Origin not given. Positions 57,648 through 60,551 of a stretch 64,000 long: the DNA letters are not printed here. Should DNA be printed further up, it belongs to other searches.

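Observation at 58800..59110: RecB/Cas4/Exo5-type PD-(D/E)XK nuclease motifs inside an 868-aa hypothetical protein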

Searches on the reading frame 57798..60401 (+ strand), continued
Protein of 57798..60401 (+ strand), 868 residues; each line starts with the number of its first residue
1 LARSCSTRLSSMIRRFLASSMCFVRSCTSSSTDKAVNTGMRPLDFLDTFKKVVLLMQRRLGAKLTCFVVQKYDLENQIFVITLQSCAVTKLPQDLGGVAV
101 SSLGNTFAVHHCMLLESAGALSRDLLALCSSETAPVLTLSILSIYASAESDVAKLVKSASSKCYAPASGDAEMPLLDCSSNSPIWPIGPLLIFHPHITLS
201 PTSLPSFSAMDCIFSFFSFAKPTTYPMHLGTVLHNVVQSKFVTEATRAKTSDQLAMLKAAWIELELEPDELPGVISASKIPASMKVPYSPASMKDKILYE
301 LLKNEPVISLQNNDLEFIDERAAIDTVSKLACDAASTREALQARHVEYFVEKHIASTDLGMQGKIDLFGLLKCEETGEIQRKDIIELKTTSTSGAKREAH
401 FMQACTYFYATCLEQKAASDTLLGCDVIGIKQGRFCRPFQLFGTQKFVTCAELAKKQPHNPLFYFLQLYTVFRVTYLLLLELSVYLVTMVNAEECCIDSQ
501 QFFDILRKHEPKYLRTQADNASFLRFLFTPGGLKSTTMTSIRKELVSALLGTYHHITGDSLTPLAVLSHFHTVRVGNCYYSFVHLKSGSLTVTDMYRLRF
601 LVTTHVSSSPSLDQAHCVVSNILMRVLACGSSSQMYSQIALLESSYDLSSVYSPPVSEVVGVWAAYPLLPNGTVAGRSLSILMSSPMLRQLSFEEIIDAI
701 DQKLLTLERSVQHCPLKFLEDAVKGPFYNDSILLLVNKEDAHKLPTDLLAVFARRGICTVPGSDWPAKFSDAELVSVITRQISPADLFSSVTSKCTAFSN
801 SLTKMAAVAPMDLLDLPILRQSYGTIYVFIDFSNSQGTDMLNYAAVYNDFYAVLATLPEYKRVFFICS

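Call 43: search_protein_families(library=pfam, proteins=[P0007, P0008, P0009], max_evalue=10)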
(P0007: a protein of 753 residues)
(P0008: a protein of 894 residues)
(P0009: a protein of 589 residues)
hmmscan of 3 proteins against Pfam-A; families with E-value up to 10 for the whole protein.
P0007 (753 aa): 2 families
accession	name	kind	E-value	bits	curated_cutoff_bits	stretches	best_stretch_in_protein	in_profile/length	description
PF12705.13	PDDEXK_1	-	0.0013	19.1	22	1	164-311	38-167/247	PD-(D/E)XK nuclease superfamily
PF08696.17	Dna2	-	0.1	12.7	22.4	1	153-274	79-200/204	DNA replication factor Dna2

P0008 (894 aa): 2 families
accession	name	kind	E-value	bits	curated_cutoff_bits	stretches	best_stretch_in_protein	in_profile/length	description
PF08696.17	Dna2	-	4.4e-06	27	22.4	1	162-322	73-200/204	DNA replication factor Dna2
PF15209.11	IL31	-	0.019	15.2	27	0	204-257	72-121/132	Interleukin 31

P0009 (589 aa): 3 families
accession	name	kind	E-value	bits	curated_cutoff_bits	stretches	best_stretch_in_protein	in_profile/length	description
PF20472.4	PDDEXK_11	-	0.048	13.8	23.7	1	170-214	26-70/145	PD-(D/E)XK nuclease superfamily domain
PF08011.17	PDDEXK_9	-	0.056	13.9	25.5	1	193-253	31-96/105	PD-(D/E)XK nuclease superfamily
PF13588.12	HSDR_N_2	-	0.16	12.5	25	1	162-234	7-76/110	Type I restriction enzyme R protein N terminus (HSDR_N)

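Call 44: predict_structure(alignment_id=A2)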
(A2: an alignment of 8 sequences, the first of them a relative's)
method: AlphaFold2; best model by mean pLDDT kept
length: 813 residues; sequences in the alignment: 8
mean_pLDDT: 51.3   pTM: 0.36
mean pLDDT of the five models: 51.3, 47.9, 42.7, 38.6, 37.5
residues with pLDDT >= 90: 0; 70-90: 192; 50-70: 207; < 50: 414
segments of 3 or more residues with pLDDT < 50: 1-8, 58-81, 134-170, 216-235, 237-239, 248-266, 300-307, 386-388, 401-404, 415-651, 711-732, 778-793
pLDDT, mean of each block of 10 residues (from residue 1): 36 69 75 59 83 66 37 44 57 70 81 68 67 44 30 34 32 62 67 56 59 50 34 44 48 34 46 68 81 67 50 83 83 64 66 65 76 67 51 69 52 48 43 37 39 34 33 41 42 39 27 26 26 24 26 28 23 29 25 26 23 23 22 28 42 60 79 74 78 79 65 45 43 54 68 68 67 64 34 52 70 66
secondary structure, 60 per line:
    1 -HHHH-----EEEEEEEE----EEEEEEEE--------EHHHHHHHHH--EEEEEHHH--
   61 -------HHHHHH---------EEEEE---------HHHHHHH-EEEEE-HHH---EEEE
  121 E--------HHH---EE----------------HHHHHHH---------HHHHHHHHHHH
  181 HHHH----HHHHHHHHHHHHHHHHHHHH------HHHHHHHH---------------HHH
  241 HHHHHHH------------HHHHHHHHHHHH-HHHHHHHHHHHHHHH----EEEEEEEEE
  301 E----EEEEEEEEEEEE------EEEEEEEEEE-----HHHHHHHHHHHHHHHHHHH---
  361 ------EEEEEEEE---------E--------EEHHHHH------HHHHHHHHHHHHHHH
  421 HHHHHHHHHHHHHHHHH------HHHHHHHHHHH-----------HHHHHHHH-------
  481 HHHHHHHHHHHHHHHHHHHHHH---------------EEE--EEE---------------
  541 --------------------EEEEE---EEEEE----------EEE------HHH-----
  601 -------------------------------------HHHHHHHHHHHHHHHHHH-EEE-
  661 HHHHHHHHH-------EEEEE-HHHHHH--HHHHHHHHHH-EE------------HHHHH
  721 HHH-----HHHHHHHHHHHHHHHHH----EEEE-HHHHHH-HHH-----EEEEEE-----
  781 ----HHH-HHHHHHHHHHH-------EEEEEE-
elements in order (helices of 4 or more, strands of 3 or more residues): H2-5 E11-18 E23-30 H40-48 E51-55 H68-73 E83-87 H97-103 E105-109 E117-121 H154-160 H170-184 H189-208 H215-222 H238-247 H260-271 H273-287 E292-301 E306-317 E324-333 H339-357 E367-374 H395-399 H406-437 H444-454 H466-473 H481-502 E518-520 E523-525 E561-565 E569-573 E584-586 H638-655 E657-659 H661-669 E677-681 H683-688 H691-700 H716-723 H729-745 E750-753 H755-760 E770-775 H789-799 E807-812

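Call 48: fold_search(model_id=the predicted structure, library=pdb)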
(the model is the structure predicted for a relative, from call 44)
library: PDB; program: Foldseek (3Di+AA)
matches with E <= 10: 426; with E <= 0.001: 2
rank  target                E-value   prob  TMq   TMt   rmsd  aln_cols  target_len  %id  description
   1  5eax_A                3.9e-04  0.60  0.15  0.12  31.4       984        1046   11  Crystal structure of Dna2 in complex with an ssDNA (released 2015-11-18)
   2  5eaw_A                7.6e-04  0.63  0.17  0.14  31.3       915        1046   13  Crystal structure of Dna2 nuclease-helicase (released 2015-11-18)
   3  5ean_A                1.1e-02  0.25  0.15  0.12  30.9       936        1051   12  Crystal structure of Dna2 in complex with a 5' overhang DNA (released 2015-11-18)
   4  8v7l_W                1.5e-02  0.93  0.10  0.17  11.5       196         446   11  Cryo-EM structure of singly-bound SNF2h-nucleosome complex with SNF2h at inactive SHL2 (conformation 2) (released 2024-03-20)
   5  2r6d_B                2.4e-02  0.33  0.09  0.15  12.2       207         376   12  Crystal Form B1 (released 2008-06-10)
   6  2r6d_A                3.9e-02  0.23  0.09  0.14  20.0       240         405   12  Crystal Form B1 (released 2008-06-10)
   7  9dlp_D                4.4e-02  0.47  0.09  0.25  18.8       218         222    9  Cryo-EM structure of human TREX-2 complex bound to DDX39B(UAP56) (released 2025-06-04)
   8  8dtp_A                5.5e-02  0.25  0.10  0.15  11.9       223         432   11  Close state of T4 bacteriophage gp41 hexamer bound with single strand DNA (released 2023-06-14)
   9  6qel_E                9.5e-02  0.28  0.08  0.13  13.2       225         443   10  E. coli DnaBC apo complex (released 2019-03-06)
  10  8e2l_E                9.5e-02  0.18  0.09  0.17  13.6       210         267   10  Structure of Lates calcarifer Twinkle helicase with ATP and DNA (released 2022-11-02)
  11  3fov                  1.5e-01  0.33  0.08  0.35   6.9       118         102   15  Crystal structure of protein RPA0323 of unknown function from Rhodopseudomonas palustris (released 2009-01-13)
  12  9oa1_D                1.7e-01  0.25  0.10  0.15  12.4       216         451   12  Ecoli DnaB helicase and Phage Lambda loader P with ADP-Mg in a 6:5 stoichiometry ratio. (released 2025-07-16)
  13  5vvr_M                1.9e-01  0.54  0.11  0.16  12.4       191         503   11  Ternary complex of RNA Pol II, transcription scaffold and Rad26 (released 2017-11-22)
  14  2r6d_E                2.0e-01  0.13  0.09  0.15  18.2       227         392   12  Crystal Form B1 (released 2008-06-10)
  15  5mp9_H                2.1e-01  0.06  0.08  0.14  24.4       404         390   13  26S proteasome in presence of ATP (s1) (released 2017-03-08)
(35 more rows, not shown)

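Call 68: find_encoding_contigs(protein=P0003, flank=4000, max_places=1)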
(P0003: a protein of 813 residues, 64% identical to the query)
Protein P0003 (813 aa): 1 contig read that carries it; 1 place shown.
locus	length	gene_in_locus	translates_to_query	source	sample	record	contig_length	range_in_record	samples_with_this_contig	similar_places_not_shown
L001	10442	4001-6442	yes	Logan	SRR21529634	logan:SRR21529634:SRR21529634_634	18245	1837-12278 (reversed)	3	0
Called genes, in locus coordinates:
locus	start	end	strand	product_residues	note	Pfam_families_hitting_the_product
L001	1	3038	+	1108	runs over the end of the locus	PF00023:Ank (faint), PF12796:Ank_2, PF13606:Ank_3 (faint), PF13637:Ank_4 (faint), PF13857:Ank_5 (faint), PF12796:Ank_2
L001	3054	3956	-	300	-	-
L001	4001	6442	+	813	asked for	-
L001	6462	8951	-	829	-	PF00069:Pkinase, PF07714:PK_Tyr_Ser-Thr, PF00023:Ank (faint), PF12796:Ank_2 (weak), PF13606:Ank_3 (faint), PF13637:Ank_4 (faint), PF13857:Ank_5 (faint), PF12796:Ank_2, +1 more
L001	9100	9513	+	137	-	-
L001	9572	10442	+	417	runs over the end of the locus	PF03133:TTL, PF14398:ATPgrasp_YheCD (faint)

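Call 69: find_encoding_contigs(protein=P0005, flank=4000, max_places=1)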
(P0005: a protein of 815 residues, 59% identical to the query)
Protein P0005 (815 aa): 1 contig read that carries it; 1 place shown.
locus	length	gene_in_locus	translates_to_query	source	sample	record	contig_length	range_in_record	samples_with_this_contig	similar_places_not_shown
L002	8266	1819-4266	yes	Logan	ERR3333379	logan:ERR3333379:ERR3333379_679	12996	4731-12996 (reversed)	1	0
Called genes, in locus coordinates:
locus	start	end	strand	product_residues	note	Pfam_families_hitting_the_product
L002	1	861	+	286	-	?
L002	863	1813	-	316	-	-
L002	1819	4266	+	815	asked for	-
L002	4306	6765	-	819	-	PF00069:Pkinase, PF07714:PK_Tyr_Ser-Thr, PF12796:Ank_2, PF13637:Ank_4 (faint), PF00023:Ank (faint), PF13606:Ank_3 (faint), PF13857:Ank_5 (faint), PF12796:Ank_2, +1 more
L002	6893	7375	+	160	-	-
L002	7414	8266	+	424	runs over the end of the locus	PF03133:TTL, PF14398:ATPgrasp_YheCD (faint)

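Call 70: find_encoding_contigs(protein=P0008, flank=8000, max_places=1)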
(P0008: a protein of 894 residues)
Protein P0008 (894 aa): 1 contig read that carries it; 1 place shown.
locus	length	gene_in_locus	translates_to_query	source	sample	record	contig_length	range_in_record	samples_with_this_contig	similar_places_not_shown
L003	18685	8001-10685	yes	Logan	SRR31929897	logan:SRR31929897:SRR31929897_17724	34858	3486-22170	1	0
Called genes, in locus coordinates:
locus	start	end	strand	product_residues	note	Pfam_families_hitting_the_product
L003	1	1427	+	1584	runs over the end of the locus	-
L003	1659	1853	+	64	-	-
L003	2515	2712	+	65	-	-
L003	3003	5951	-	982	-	PF01751:Toprim, PF01131:Topoisom_bac, PF23546:Zn_ribbon_TOP3B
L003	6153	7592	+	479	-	-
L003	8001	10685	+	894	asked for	PF08696:Dna2 (faint)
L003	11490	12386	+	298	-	-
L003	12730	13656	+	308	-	-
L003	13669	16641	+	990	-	PF00023:Ank (faint), PF12796:Ank_2, PF13606:Ank_3 (faint), PF13637:Ank_4 (faint), PF13857:Ank_5 (faint), PF12796:Ank_2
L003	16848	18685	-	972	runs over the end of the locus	PF00565:SNase (weak), PF00567:TUDOR (weak)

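Call 71: find_encoding_contigs(protein=P0002, flank=1000, max_places=1)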
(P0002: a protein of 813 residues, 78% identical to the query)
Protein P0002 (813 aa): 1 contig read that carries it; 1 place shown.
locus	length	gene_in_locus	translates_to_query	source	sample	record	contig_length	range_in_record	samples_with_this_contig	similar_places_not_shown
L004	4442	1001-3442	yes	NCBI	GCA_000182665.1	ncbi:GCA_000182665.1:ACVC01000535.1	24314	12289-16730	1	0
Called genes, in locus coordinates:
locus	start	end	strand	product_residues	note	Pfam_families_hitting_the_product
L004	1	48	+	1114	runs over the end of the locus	PF00023:Ank (faint), PF12796:Ank_2, PF13606:Ank_3 (faint), PF13637:Ank_4 (faint), PF13857:Ank_5 (faint), PF12796:Ank_2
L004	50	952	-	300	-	-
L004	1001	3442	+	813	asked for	-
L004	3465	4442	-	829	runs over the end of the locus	PF00069:Pkinase, PF07714:PK_Tyr_Ser-Thr, PF13637:Ank_4 (faint), PF00023:Ank (faint), PF12796:Ank_2 (weak), PF13606:Ank_3 (faint), PF13857:Ank_5 (faint), PF12796:Ank_2, +1 more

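Call 77: fold_search(model_id=the predicted structure, library=viral)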
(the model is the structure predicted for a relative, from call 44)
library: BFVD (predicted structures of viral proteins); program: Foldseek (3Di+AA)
matches with E <= 10: 277; with E <= 0.001: 0
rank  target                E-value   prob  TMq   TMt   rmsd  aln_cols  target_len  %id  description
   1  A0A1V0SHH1            1.4e-03  0.20  0.06  0.10  26.9       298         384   10  Packaging ATPase [Klosneuvirus KNV1]
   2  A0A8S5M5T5            1.5e-03  0.96  0.14  0.29  23.8       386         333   13  PD-(D/E)XK nuclease superfamily protein [Podoviridae sp. ctaNW81]
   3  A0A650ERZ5            2.4e-03  0.98  0.15  0.23  16.0       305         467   10  (no name in the UniProt tables at hand)
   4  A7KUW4                4.1e-03  0.99  0.12  0.30  11.4       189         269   13  (no name in the UniProt tables at hand)
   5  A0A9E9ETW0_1          1.0e-02  0.08  0.08  0.06  42.5       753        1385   11  (no name in the UniProt tables at hand)
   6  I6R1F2                1.6e-02  0.85  0.13  0.26  15.7       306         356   13  (no name in the UniProt tables at hand)
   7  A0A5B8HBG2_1          2.1e-02  0.09  0.09  0.07  29.5       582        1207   11  (+)RNA virus helicase C-terminal domain-containing protein [Rhizoctonia solani putative virus 4]
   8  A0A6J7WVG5            2.9e-02  0.66  0.12  0.26  12.1       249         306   13  PD-(D/E)XK nuclease superfamily [uncultured Caudovirales phage]
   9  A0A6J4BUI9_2          3.1e-02  0.08  0.06  0.05  27.6       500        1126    9  (no name in the UniProt tables at hand)
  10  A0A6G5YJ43            3.2e-02  0.30  0.10  0.13  11.9       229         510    6  (no name in the UniProt tables at hand)
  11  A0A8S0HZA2            3.4e-02  0.84  0.12  0.24  12.4       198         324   10  (no name in the UniProt tables at hand)
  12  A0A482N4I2            4.1e-02  0.94  0.11  0.43   5.4       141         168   13  Putative exodeoxyribonuclease 8 PDDEXK-like domain-containing protein [Escherichia phage vB_EcoS_MM01]
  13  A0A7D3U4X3            4.1e-02  0.91  0.11  0.42   8.3       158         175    9  (no name in the UniProt tables at hand)
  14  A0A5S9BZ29            4.1e-02  0.66  0.13  0.33  19.5       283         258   11  PD-(D/E)XK endonuclease-like domain-containing protein [Tenacibaculum phage PTm1]
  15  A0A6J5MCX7            4.1e-02  0.33  0.11  0.27  22.9       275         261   13  PD-(D/E)XK nuclease superfamily [uncultured Caudovirales phage]
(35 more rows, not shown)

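Call 81: search_protein_families(library=padloc, proteins=[P0001, P0007, P0008, P0009], max_evalue=0.1)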
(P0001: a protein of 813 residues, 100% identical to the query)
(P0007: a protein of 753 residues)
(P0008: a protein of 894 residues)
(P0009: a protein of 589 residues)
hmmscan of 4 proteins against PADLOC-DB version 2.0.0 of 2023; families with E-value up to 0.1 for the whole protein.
P0001 (813 aa): 2 families
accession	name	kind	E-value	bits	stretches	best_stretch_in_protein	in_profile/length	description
PDLC01250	Cas4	-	0.0005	18.4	1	289-356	50-101/168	"CAS-I,CAS-II,CAS-III,CAS-IV,CAS-V,CAS-VI; acquisition_associated"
PDLC00943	Cas4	-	0.009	14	1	291-359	53-112/180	CRISPR-associated protein Cas4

P0007 (753 aa): 4 families
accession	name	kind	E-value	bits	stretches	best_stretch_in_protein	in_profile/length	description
PDLC00943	Cas4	-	1.4e-05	23.2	1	249-313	46-109/180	CRISPR-associated protein Cas4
PDLC00944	Cas4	-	2.1e-05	22.8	1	249-313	48-109/177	Cas4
PDLC01250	Cas4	-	0.0001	20.6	1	246-313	40-101/168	"CAS-I,CAS-II,CAS-III,CAS-IV,CAS-V,CAS-VI; acquisition_associated"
PDLC02739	PbeC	-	0.016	11.9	1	218-305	203-290/644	PbeC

P0008 (894 aa): 0 families

P0009 (589 aa): 0 families
